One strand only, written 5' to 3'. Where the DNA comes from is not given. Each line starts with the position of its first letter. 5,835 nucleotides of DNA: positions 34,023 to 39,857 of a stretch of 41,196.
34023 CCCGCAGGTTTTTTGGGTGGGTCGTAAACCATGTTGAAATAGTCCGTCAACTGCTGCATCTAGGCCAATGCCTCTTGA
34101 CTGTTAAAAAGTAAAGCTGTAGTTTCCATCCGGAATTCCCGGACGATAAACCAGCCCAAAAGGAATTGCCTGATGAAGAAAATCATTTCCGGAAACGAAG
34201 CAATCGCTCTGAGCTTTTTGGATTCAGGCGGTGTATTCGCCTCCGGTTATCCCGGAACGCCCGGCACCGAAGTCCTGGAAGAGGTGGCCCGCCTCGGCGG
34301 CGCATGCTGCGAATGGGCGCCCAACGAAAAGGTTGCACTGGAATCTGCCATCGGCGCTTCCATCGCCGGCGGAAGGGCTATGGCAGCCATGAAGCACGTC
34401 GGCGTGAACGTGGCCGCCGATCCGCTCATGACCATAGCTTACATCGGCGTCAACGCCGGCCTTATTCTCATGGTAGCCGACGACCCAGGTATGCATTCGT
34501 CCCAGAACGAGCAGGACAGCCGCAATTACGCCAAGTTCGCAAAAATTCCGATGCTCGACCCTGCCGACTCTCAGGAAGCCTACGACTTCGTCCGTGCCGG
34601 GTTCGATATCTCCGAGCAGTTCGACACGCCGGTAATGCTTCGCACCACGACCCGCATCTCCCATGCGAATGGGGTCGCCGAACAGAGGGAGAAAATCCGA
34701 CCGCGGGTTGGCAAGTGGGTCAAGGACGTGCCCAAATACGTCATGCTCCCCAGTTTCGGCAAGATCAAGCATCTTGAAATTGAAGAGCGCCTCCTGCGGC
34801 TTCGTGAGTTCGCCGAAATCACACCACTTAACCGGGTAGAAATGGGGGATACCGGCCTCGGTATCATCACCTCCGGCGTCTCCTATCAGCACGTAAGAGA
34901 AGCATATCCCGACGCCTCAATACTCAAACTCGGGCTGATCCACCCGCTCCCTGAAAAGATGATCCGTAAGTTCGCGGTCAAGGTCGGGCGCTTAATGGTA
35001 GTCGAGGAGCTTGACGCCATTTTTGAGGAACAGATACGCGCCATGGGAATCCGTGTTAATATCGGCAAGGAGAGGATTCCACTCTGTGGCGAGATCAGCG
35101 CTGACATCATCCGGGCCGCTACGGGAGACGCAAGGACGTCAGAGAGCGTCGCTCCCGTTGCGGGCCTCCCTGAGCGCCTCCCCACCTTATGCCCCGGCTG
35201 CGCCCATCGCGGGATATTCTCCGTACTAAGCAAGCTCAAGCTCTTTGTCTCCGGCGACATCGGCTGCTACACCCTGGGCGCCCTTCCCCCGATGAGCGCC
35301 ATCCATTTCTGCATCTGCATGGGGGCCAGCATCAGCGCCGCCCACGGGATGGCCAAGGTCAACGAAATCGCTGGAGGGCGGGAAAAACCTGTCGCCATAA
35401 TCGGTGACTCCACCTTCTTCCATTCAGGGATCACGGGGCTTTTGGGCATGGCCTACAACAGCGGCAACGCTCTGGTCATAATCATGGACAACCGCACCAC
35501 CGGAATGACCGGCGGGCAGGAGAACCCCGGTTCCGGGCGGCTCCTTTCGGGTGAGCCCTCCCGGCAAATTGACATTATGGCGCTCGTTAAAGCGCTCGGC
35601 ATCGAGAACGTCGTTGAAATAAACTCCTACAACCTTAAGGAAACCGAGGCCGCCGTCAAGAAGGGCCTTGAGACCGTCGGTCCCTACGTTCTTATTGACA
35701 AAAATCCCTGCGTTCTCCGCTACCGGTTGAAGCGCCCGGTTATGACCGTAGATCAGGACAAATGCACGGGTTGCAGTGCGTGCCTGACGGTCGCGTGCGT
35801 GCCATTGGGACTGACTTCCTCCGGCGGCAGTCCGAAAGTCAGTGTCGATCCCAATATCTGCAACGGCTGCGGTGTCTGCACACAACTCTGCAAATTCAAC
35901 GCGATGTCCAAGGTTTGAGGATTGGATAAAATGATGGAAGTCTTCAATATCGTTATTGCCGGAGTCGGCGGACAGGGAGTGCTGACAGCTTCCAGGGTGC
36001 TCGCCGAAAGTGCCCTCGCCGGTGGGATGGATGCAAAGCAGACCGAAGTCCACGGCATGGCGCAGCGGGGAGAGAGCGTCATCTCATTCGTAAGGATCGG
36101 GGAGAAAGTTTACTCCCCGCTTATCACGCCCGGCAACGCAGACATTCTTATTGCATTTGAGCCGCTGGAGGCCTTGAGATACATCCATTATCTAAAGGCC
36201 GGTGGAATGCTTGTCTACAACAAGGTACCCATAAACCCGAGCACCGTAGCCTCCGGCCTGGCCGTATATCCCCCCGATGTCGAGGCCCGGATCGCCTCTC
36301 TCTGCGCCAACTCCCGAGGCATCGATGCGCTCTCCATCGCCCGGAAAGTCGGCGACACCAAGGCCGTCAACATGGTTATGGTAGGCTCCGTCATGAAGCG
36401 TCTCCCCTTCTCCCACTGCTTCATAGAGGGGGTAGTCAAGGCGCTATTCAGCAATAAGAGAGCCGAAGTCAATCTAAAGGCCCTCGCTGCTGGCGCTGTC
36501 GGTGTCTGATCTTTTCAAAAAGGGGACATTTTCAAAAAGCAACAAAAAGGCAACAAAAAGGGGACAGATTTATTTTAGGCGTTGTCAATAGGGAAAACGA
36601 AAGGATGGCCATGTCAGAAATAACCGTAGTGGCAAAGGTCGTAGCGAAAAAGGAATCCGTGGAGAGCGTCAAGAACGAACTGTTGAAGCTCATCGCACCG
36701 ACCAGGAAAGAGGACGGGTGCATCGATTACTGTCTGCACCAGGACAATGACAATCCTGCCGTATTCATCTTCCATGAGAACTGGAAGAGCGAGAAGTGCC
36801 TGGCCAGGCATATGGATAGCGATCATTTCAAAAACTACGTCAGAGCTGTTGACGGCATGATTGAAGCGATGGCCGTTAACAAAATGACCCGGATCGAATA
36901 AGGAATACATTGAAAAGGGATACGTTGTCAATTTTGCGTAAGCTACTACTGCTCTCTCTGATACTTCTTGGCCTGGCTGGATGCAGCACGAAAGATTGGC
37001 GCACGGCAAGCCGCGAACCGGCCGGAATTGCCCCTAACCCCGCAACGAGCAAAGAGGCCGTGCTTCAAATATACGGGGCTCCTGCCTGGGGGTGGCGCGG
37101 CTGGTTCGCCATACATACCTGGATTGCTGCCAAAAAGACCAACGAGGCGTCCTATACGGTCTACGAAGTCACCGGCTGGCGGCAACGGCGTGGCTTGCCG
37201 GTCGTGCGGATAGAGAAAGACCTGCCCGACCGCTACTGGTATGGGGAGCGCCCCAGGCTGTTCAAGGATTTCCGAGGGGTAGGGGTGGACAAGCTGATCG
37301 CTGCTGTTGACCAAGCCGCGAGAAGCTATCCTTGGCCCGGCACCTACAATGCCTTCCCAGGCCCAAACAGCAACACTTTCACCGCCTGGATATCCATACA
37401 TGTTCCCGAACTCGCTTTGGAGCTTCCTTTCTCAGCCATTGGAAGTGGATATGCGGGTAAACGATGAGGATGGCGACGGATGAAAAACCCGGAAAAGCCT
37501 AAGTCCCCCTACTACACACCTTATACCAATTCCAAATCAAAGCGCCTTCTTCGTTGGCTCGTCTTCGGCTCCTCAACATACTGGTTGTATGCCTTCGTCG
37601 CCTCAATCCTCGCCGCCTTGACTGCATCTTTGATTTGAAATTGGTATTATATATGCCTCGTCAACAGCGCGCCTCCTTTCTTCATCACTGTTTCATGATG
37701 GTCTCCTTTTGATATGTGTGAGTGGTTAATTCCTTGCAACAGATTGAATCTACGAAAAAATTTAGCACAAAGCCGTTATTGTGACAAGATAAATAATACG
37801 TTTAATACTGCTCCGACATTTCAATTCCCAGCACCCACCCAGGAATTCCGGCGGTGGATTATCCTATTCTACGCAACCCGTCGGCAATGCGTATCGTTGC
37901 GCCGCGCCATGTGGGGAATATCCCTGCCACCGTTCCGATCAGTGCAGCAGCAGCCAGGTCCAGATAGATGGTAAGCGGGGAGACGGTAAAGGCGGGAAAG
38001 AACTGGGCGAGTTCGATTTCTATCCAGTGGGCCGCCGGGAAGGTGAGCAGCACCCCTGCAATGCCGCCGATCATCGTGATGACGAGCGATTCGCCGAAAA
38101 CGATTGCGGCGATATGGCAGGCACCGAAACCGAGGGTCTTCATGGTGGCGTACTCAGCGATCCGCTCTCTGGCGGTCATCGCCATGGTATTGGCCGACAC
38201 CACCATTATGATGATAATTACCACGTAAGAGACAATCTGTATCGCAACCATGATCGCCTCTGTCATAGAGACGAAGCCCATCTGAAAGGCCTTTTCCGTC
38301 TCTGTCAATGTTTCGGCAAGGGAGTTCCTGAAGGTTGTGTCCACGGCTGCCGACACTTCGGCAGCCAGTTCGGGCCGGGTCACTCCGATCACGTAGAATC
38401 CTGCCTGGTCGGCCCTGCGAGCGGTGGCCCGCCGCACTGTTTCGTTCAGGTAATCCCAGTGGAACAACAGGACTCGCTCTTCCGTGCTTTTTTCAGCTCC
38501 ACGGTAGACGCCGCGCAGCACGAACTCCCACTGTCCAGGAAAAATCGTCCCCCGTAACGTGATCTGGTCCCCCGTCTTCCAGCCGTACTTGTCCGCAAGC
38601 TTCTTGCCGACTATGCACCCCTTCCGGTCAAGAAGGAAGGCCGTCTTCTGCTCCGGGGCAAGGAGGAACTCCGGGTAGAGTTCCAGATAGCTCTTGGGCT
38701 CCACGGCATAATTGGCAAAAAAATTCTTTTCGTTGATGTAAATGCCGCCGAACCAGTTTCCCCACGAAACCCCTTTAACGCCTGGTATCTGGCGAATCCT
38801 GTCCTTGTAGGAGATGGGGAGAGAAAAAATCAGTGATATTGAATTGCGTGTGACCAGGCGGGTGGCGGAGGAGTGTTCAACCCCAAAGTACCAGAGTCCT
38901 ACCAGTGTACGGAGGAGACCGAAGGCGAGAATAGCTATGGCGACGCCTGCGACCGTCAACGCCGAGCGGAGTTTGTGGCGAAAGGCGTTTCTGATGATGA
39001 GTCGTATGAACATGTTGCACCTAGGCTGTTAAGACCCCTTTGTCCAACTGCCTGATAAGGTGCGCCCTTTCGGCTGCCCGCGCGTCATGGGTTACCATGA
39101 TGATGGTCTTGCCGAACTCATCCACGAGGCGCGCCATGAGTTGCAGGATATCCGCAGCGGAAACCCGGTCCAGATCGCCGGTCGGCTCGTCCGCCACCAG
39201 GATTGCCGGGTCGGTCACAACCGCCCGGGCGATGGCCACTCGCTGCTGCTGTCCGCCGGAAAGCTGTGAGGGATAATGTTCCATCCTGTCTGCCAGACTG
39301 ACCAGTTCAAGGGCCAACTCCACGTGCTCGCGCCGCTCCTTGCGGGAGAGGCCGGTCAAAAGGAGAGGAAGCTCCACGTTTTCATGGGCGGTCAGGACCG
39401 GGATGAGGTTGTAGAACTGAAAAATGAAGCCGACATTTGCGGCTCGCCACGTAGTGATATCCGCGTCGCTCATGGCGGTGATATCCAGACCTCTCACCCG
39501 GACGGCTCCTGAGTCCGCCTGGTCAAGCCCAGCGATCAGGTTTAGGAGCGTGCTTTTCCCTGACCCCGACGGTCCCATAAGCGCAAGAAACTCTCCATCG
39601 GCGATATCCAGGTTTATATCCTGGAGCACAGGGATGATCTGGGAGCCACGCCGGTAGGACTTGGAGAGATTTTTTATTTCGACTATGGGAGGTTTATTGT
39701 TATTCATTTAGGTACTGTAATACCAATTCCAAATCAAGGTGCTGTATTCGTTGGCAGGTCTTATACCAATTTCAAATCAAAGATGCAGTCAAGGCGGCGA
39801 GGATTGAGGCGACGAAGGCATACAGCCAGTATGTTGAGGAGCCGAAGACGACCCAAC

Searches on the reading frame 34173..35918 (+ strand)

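Call 85: search_protein_families(library=pfam, proteins=[window:34173-35918:+], max_evalue=0.00001)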
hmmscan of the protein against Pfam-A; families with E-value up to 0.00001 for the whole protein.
window:34173-35918:+ (581 aa): 5 families
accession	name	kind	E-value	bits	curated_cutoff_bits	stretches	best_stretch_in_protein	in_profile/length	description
PF02775.26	TPP_enzyme_C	-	2.8e-24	86.1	21.9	1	362-507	1-149/151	Thiamine pyrophosphate enzyme, C-terminal TPP binding domain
PF01855.24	POR_N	-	1.3e-10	41.9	27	1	21-168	9-164/231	Pyruvate flavodoxin/ferredoxin oxidoreductase, thiamine diP-bdg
PF12797.12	Fer4_2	-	1.3e-07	31.6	24.5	0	523-542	2-20/22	4Fe-4S binding domain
PF12837.12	Fer4_6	-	1.3e-06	28.5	25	0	555-577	1-23/24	4Fe-4S binding domain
PF00037.32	Fer4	-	2.5e-06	27.5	21.1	0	557-578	2-23/24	4Fe-4S binding domain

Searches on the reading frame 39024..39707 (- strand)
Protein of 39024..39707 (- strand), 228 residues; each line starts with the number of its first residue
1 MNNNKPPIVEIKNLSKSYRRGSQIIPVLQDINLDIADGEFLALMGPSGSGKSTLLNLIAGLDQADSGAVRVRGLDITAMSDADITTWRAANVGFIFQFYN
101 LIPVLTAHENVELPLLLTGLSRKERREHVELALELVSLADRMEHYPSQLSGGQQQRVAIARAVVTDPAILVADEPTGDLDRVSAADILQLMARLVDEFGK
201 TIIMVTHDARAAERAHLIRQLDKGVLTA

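Call 95: find_homologous_proteins(query=window:39024-39707:-, max_evalue=1e-80)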
Query window:39024-39707:- (228 aa): 7918 proteins with E <= 1e-80 among 8000 candidates; the best 120 are listed.
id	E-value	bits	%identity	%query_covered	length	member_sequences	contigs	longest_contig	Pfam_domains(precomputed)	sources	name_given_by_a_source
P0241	9.9e-141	484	100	100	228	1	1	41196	PF00005.34,PF13304.13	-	-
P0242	1.9e-116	405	81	100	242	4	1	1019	PF00005.34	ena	-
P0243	4.6e-116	404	82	99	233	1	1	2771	PF00005.34,PF13304.13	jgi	jgi:putative ABC transport system ATP-binding protein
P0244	8.6e-116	403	82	99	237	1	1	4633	PF00005.34,PF13304.13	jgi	jgi:putative ABC transport system ATP-binding protein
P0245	8.7e-116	403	82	99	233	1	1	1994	PF00005.34,PF13304.13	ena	-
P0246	8.8e-116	403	82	99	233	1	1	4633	PF00005.34,PF13304.13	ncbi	-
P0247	1.2e-115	402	82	99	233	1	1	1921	PF00005.34,PF13304.13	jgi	jgi:putative ABC transport system ATP-binding protein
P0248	1.3e-115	402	82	100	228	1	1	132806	PF00005.34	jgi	jgi:putative ABC transport system ATP-binding protein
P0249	2.3e-115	402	82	99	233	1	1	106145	PF00005.34,PF13304.13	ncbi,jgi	jgi:putative ABC transport system ATP-binding protein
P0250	2.5e-115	401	82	99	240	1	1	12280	PF00005.34,PF13304.13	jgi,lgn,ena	-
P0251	4.6e-115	401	82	99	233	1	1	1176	PF00005.34,PF13304.13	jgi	-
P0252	8.3e-115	400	80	100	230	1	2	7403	PF00005.34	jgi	jgi:putative ABC transport system ATP-binding protein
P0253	9.8e-115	399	81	100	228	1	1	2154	PF00005.34,PF02463.26,PF13304.13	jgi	jgi:putative ABC transport system ATP-binding protein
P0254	9.9e-115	399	81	99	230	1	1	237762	PF00005.34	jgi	jgi:putative ABC transport system ATP-binding protein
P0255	1.2e-114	399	81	100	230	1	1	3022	PF00005.34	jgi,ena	-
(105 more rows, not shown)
